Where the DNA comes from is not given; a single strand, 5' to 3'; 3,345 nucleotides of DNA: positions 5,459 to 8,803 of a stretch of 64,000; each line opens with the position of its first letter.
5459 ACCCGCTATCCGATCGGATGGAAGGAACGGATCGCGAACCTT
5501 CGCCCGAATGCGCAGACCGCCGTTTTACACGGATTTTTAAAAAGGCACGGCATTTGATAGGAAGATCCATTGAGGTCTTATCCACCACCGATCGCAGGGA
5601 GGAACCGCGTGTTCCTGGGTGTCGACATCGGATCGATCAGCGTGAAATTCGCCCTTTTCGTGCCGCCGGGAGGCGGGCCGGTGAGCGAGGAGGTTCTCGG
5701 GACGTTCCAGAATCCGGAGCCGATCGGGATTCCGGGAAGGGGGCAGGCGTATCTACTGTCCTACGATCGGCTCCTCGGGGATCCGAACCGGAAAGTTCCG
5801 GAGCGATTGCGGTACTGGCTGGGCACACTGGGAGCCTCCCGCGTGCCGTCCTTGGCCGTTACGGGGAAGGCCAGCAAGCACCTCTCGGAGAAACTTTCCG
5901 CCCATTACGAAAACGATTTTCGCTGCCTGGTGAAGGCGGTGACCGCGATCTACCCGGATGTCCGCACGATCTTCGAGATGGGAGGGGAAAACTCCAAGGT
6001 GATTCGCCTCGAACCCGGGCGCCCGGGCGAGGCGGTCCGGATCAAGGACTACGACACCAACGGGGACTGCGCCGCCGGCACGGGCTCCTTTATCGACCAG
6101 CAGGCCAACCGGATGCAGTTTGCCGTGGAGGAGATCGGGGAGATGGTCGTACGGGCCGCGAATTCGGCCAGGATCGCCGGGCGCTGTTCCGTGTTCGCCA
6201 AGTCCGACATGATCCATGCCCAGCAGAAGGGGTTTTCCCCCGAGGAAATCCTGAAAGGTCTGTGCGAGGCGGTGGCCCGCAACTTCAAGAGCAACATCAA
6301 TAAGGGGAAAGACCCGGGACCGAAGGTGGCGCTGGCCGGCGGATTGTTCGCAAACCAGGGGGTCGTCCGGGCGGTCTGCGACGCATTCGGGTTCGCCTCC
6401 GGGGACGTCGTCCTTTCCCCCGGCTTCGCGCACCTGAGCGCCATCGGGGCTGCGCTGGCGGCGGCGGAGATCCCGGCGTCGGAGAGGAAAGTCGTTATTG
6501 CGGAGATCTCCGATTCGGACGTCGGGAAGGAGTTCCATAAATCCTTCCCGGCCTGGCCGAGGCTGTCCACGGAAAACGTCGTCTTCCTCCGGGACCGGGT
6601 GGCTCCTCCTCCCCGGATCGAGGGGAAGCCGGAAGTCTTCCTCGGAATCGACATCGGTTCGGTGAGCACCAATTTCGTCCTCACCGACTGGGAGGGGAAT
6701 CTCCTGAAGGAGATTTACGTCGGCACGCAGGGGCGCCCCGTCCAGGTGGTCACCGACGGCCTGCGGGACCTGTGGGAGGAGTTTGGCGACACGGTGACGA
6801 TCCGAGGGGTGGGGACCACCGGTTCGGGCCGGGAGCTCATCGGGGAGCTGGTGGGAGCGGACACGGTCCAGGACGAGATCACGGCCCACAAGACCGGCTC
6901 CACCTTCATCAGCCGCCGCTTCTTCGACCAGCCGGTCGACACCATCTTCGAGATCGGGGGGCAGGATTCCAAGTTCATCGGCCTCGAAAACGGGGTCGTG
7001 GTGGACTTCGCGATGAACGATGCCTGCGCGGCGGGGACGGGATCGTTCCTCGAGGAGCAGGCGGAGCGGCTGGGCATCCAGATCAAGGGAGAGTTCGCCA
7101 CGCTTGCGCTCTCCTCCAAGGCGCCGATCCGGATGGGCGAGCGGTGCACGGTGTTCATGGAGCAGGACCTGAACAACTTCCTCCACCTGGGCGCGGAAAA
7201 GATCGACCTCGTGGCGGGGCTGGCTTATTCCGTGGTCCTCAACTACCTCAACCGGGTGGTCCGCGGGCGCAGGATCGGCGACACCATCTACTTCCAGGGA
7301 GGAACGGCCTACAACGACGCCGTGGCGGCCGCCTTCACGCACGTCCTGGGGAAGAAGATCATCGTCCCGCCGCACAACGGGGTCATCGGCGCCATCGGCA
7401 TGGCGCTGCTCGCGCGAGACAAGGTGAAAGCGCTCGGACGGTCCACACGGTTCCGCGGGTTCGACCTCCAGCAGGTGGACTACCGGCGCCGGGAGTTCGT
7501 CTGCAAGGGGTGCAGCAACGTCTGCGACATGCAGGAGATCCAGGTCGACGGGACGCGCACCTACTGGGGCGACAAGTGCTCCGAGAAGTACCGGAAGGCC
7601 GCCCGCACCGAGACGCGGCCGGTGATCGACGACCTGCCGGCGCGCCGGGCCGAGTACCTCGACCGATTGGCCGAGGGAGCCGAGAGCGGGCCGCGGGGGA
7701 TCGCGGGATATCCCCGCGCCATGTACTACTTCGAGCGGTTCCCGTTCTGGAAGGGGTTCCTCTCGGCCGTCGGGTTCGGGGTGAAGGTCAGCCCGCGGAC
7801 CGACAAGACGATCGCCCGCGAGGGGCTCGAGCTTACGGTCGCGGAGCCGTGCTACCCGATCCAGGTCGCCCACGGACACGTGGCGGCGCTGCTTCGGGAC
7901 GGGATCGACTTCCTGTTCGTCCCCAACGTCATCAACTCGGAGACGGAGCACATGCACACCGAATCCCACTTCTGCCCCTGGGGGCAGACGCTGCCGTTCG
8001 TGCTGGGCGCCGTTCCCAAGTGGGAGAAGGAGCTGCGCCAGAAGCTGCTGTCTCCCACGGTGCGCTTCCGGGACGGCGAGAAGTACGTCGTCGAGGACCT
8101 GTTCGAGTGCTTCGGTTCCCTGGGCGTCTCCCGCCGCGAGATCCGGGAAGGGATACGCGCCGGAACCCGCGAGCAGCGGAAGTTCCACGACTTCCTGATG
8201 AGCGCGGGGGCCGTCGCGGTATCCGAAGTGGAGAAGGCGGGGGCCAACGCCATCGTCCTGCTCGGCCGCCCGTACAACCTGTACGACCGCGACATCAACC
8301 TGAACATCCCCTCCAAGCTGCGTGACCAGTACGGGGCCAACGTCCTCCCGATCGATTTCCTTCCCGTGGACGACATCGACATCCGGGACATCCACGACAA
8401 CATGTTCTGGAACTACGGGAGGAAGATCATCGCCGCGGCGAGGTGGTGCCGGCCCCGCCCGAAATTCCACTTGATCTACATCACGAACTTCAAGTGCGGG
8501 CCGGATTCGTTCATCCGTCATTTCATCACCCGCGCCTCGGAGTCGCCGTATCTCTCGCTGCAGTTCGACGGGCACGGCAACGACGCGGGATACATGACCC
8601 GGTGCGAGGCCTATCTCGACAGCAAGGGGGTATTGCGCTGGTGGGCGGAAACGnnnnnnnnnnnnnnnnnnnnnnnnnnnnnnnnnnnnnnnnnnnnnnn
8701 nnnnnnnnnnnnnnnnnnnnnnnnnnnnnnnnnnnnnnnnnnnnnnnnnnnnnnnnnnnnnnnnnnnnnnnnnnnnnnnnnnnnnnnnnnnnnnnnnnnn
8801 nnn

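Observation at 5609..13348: Six-gene translationally coupled operon pairing an RtcB-archease RNA ligase module with a tandem HgdC/BadF-type ATPase fusion, an HgdAB/DCCP-like partner, a small metallophosphoesterase and a SAM methyltransferase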

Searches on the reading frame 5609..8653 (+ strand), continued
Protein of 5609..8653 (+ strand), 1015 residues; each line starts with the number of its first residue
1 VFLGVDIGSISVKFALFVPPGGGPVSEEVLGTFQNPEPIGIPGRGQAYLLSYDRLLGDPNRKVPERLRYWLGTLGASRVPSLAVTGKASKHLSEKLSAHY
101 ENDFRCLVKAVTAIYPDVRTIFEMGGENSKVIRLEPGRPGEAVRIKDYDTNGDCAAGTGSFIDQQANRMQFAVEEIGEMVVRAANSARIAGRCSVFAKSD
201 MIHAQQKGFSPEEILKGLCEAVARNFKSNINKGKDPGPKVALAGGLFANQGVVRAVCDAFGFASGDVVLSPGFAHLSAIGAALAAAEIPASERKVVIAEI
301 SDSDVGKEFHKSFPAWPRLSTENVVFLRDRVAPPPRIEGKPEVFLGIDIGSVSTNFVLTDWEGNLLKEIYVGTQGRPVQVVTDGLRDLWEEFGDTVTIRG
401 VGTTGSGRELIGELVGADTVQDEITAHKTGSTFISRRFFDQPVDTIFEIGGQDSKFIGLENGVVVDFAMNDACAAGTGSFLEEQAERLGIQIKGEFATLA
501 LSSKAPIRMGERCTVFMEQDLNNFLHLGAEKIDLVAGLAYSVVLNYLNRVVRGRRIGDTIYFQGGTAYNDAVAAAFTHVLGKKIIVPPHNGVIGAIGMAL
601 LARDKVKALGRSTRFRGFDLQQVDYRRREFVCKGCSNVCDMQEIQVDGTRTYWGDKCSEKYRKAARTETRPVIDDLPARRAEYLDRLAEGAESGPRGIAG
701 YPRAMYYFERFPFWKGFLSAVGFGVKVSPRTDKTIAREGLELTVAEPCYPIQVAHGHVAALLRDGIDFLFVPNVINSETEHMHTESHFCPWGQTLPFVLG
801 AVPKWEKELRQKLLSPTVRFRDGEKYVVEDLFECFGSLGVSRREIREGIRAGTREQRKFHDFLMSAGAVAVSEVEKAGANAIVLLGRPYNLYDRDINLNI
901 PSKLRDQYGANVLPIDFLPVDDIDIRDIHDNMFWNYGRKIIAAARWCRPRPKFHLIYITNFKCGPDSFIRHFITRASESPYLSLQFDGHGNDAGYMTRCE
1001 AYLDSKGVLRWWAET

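Call 37: search_protein_families(library=pfam, proteins=[L062:14549-17161:+, L046:14439-15779:+, L037:13447-14271:+, L045:14564-17797:+, L050:8104-9720:+, L035:16927-17895:-, L072:14884-15357:+], max_evalue=0.001)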
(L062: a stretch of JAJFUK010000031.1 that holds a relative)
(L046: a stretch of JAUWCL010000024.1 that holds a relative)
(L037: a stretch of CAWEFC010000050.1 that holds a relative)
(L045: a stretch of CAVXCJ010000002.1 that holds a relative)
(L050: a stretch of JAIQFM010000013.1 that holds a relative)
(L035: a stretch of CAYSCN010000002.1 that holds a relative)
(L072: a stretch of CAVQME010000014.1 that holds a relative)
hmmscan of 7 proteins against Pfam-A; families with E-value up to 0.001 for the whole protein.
L062:14549-17161:+ (871 aa): 2 families
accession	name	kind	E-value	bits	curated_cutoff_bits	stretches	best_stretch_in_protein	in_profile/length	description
PF03176.21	MMPL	-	3.7e-118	394.7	20.5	2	46-376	3-331/333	MMPL family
PF00873.25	ACR_tran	-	0.0009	17.5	28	1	187-345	331-489/1021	AcrB/AcrD/AcrF family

L046:14439-15779:+ (447 aa): 2 families
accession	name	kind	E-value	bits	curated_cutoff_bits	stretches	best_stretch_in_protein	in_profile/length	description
PF05193.26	Peptidase_M16_C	-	3.8e-34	118.6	23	1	202-379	2-181/181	Peptidase M16 inactive domain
PF00675.25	Peptidase_M16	-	2.3e-22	79.9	22.3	1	48-191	2-144/149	Insulinase (Peptidase family M16)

L037:13447-14271:+ (275 aa): 1 family
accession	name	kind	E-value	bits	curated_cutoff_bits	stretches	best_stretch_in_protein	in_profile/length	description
PF00248.27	Aldo_ket_red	-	1.5e-10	41.1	24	1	36-265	24-286/291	Aldo/keto reductase family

L045:14564-17797:+ (1078 aa): 3 families
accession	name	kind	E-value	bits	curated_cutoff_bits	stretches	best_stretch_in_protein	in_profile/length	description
PF15902.12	Sortilin-Vps10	-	1.8e-35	123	33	3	149-272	3-113/446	Sortilin, neurotensin receptor 3,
PF15899.11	BNR_6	-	7.5e-11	41.4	27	0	659-672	1-14/14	BNR-Asp box repeat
PF02012.26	BNR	-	3.6e-10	38.7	27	0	201-212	1-12/12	BNR/Asp-box repeat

L050:8104-9720:+ (539 aa): 2 families
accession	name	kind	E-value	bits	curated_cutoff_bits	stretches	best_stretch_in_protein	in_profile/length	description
PF00152.25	tRNA-synt_2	-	1.8e-91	306.9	25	1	152-516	2-306/308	tRNA synthetases class II (D, K and N)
PF01336.31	tRNA_anti-codon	-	7.2e-11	42.3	27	1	58-131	1-71/75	OB-fold nucleic acid binding domain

L035:16927-17895:- (323 aa): 3 families
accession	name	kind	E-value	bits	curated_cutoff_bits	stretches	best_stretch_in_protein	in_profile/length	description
PF04055.27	Radical_SAM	-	7.6e-37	127.5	29.5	1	16-177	2-166/166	Radical SAM superfamily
PF06463.18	Mob_synth_C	-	4e-30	104.8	37.4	1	182-302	1-125/128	Molybdenum Cofactor Synthesis C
PF13353.11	Fer4_12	-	7e-09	36.5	22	1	19-121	13-114/137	4Fe-4S single cluster domain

L072:14884-15357:+ (158 aa): 0 families

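Call 46: find_encoding_contigs(protein=P0001, flank=10000, max_places=3)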
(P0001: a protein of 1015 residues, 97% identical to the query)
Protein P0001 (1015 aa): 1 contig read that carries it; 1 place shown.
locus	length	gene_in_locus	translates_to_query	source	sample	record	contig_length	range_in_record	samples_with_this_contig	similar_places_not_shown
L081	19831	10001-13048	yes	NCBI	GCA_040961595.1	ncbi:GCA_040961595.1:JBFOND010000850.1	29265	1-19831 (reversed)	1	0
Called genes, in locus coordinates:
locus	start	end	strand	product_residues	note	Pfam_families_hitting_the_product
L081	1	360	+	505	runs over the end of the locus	PF02789:Peptidase_M17_N, PF00883:Peptidase_M17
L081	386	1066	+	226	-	-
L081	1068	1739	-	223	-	PF09837:DUF2064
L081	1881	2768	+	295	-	PF01634:HisG, PF08029:HisG_C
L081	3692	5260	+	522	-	PF05157:MshEN, PF00437:T2SSE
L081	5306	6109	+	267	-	PF01791:DeoC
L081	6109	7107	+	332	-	PF01959:DHQS, PF26558:DHQS_2nd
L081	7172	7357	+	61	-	PF02416:TatA_B_E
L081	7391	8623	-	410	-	PF13717:Zn_ribbon_4, PF13719:Zn_ribbon_5, PF11906:DUF3426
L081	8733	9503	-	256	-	PF00902:TatC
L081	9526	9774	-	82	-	PF02416:TatA_B_E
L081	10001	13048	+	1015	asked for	PF01869:BcrAD_BadFG, PF02782:FGGY_C (faint), PF01869:BcrAD_BadFG, PF09989:DUF2229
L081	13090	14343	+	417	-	-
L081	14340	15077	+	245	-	PF00149:Metallophos, PF12850:Metallophos_2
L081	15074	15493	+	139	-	PF01951:Archease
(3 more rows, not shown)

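Call 76: search_protein_families(library=padloc, proteins=[window:5609-8653:+], max_evalue=0.001)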
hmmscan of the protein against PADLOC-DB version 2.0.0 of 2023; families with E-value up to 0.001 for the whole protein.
window:5609-8653:+ (1015 aa): 0 families

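Call 103: search_protein_representatives(protein=window:5609-8653:+)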
Query: 1015 residues. Proteins with E-value up to 0.001 (for the whole library): 8230; up to 1e-10: 4812; up to 1e-30: 1480. The best 150 are listed.
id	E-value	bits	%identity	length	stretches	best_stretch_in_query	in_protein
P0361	0.0e+00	1101.5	52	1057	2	3-607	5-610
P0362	6.7e-276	934.6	50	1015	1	57-1009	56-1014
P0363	2.9e-265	899.4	53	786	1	232-1010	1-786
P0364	9.4e-253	857.9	43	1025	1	3-1010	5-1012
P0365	1.3e-244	831.0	41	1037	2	102-1005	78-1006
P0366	1.7e-239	814.1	42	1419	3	79-1006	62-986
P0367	4.5e-238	809.4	43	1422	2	45-1006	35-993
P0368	4.5e-235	799.4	42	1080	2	52-1005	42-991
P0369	6.0e-234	795.7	42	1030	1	3-1013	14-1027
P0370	2.9e-233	793.4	43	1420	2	81-1005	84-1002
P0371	1.7e-232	790.9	41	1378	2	66-1005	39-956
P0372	1.7e-230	784.3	56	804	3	660-1014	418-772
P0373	2.2e-230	783.9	52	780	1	74-823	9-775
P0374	2.4e-230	783.8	44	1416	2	183-1004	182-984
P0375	5.7e-227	772.6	42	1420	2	75-1005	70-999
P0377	1.3e-224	764.8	45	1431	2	112-1005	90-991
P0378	2.3e-222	757.3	42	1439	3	74-1007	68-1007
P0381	3.7e-221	753.3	43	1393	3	188-1006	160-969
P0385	5.7e-218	742.8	41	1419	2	102-1005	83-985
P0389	4.3e-213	726.7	42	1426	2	341-1005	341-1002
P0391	4.8e-213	726.5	41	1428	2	79-1006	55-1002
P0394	4.6e-210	716.6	42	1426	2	79-1007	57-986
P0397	2.7e-205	700.8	40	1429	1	49-1005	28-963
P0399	2.4e-203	694.4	40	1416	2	110-1006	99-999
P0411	6.3e-192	656.6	39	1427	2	101-1007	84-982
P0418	5.3e-186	637.0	37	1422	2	79-1009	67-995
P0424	4.1e-179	614.2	39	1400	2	106-1003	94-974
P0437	4.1e-172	591.0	36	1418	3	107-1007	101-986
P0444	2.6e-170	585.0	36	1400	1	78-1005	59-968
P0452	3.3e-168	578.1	38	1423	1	80-1004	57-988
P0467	6.2e-162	557.3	36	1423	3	110-1005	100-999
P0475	7.5e-160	550.4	38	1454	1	64-1004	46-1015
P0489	1.1e-156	540.0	39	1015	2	106-1005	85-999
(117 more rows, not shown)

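Call 104: list_cluster_members(proteins=[P0366, P0367, P0370, P0371, P0374, P0375, P0377, P0378, P0381, P0385])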
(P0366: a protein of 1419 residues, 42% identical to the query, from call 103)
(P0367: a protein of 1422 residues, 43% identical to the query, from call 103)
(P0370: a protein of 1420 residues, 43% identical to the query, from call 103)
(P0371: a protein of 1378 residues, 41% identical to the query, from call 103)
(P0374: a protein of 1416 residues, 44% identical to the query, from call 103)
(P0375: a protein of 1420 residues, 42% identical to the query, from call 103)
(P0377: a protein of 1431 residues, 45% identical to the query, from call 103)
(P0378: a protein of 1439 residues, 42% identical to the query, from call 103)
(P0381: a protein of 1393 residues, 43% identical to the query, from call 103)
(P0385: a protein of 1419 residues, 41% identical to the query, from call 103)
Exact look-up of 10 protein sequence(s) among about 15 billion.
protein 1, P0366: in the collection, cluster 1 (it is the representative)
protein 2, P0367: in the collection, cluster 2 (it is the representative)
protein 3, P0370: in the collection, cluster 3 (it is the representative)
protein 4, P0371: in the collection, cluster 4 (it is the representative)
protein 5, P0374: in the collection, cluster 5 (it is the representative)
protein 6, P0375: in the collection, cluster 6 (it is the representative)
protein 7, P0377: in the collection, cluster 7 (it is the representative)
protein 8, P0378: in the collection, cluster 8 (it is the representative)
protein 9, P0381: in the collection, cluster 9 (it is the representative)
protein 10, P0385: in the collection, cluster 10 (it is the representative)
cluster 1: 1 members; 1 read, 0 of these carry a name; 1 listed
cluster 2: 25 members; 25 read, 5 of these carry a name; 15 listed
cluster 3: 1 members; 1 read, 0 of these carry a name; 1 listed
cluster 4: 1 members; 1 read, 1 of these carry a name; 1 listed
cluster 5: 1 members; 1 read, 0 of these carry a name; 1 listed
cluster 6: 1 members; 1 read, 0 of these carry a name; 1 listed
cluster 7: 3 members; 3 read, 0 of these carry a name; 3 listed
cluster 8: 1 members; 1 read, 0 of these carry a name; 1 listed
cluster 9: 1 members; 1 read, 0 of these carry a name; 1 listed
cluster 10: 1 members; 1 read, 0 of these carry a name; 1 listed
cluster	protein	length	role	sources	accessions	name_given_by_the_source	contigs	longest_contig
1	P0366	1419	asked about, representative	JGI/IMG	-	-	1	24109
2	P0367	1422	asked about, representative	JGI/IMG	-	predicted CoA-substrate-specific enzyme activase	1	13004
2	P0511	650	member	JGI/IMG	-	predicted CoA-substrate-specific enzyme activase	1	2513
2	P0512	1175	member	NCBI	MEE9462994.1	MAG: acyl-CoA dehydratase activase, partial [Bacteroidales bacterium]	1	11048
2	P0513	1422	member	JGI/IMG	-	predicted CoA-substrate-specific enzyme activase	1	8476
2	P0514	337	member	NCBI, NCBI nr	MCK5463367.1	MAG: hypothetical protein KAI95_10140, partial [Bacteroidales bacterium] | hypothetical protein [Bacteroidales bacterium]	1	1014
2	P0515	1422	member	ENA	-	-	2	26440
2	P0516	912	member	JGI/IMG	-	-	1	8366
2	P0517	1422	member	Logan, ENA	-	-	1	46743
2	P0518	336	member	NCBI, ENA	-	-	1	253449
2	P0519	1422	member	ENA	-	-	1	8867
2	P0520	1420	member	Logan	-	-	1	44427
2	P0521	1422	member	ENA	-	-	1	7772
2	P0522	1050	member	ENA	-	-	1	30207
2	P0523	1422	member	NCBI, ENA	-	-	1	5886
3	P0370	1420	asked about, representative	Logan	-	-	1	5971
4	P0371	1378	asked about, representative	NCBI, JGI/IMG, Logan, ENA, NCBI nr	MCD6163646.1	MAG: CoA activase [candidate division Zixibacteria bacterium] | CoA activase [candidate division Zixibacteria bacterium]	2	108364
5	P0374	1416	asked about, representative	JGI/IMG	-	-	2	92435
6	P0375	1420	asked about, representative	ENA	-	-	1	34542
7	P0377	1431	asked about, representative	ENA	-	-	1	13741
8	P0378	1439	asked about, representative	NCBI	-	-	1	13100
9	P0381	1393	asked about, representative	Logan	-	-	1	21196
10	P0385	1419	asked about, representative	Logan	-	-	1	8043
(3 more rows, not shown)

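Call 106: list_cluster_members(proteins=[P0389, P0391, P0394, P0397, P0399, P0411, P0418, P0437, P0452, P0467])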
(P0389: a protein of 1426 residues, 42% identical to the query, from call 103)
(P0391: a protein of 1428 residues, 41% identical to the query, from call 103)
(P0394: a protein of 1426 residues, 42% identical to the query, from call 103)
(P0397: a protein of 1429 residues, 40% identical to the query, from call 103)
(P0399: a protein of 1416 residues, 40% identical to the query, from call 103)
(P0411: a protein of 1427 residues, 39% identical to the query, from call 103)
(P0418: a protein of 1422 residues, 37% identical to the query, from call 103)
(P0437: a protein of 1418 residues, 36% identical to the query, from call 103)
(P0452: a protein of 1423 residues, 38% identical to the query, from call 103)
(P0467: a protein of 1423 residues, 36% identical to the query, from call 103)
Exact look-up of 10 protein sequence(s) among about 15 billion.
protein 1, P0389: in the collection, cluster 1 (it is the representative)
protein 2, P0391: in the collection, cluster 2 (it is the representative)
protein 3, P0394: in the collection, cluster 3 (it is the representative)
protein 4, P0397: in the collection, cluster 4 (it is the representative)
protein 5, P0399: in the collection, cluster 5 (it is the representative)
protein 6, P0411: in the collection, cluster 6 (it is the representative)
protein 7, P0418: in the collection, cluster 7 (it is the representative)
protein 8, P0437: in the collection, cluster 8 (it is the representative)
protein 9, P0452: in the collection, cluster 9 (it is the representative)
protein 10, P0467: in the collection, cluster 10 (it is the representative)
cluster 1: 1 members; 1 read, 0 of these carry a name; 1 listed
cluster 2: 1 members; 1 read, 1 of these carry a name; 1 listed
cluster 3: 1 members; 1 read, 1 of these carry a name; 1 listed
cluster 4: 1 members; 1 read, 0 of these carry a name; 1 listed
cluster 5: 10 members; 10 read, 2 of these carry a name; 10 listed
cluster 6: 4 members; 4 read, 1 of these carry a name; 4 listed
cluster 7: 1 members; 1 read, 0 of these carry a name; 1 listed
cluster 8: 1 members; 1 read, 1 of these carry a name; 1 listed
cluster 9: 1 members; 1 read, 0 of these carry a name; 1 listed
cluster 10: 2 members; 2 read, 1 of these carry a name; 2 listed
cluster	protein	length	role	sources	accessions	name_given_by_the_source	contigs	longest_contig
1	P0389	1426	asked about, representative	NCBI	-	-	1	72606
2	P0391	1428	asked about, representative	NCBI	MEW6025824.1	MAG: acyl-CoA dehydratase activase [Planctomycetota bacterium]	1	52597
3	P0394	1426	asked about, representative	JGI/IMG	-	predicted CoA-substrate-specific enzyme activase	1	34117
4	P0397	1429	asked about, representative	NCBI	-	-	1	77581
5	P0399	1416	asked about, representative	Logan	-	-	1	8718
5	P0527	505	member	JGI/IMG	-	predicted nucleotide-binding protein (sugar kinase/HSP70/actin superfamily)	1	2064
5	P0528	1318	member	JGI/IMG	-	predicted CoA-substrate-specific enzyme activase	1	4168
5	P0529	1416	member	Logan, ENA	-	-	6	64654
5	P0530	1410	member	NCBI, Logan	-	-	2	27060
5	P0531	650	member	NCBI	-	-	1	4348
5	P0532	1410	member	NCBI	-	-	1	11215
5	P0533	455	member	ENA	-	-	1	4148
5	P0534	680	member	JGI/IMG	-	-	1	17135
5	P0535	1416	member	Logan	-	-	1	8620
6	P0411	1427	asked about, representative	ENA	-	-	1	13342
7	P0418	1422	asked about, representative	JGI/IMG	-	-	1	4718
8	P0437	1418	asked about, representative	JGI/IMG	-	predicted CoA-substrate-specific enzyme activase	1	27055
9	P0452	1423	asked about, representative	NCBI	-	-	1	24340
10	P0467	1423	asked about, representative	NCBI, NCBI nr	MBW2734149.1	MAG: hypothetical protein JRH20_17305 [Deltaproteobacteria bacterium] | hypothetical protein [Deltaproteobacteria bacterium]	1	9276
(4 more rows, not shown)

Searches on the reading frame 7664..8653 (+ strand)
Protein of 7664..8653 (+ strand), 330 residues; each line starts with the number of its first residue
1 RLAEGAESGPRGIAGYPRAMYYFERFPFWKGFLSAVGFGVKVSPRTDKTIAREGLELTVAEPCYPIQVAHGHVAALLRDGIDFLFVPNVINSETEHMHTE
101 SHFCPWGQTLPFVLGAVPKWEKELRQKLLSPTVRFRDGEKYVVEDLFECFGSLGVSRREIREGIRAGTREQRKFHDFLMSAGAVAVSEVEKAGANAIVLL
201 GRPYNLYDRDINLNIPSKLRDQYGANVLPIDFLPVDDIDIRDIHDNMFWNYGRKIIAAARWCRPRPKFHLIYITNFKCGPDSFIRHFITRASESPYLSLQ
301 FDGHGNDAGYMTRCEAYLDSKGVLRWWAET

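Call 57: search_solved_structures(query=A3, max_evalue=10)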
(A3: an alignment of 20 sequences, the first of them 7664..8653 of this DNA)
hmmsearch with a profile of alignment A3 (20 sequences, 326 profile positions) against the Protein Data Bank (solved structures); distinct sequences matched with E-value up to 10: 4.
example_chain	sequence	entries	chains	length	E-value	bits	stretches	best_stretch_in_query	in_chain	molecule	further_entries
7dz5_A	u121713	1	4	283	0.56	12.4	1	144-209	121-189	D-tagatose 3-epimerase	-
7dz2_A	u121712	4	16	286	0.57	12.4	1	144-209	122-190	D-tagatose 3-epimerase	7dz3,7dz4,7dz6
8too_A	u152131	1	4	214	1.3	11.2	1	93-142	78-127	4C12 light chain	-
5e94_A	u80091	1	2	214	1.8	10.8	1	94-142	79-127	Antibody Fab fragment light chain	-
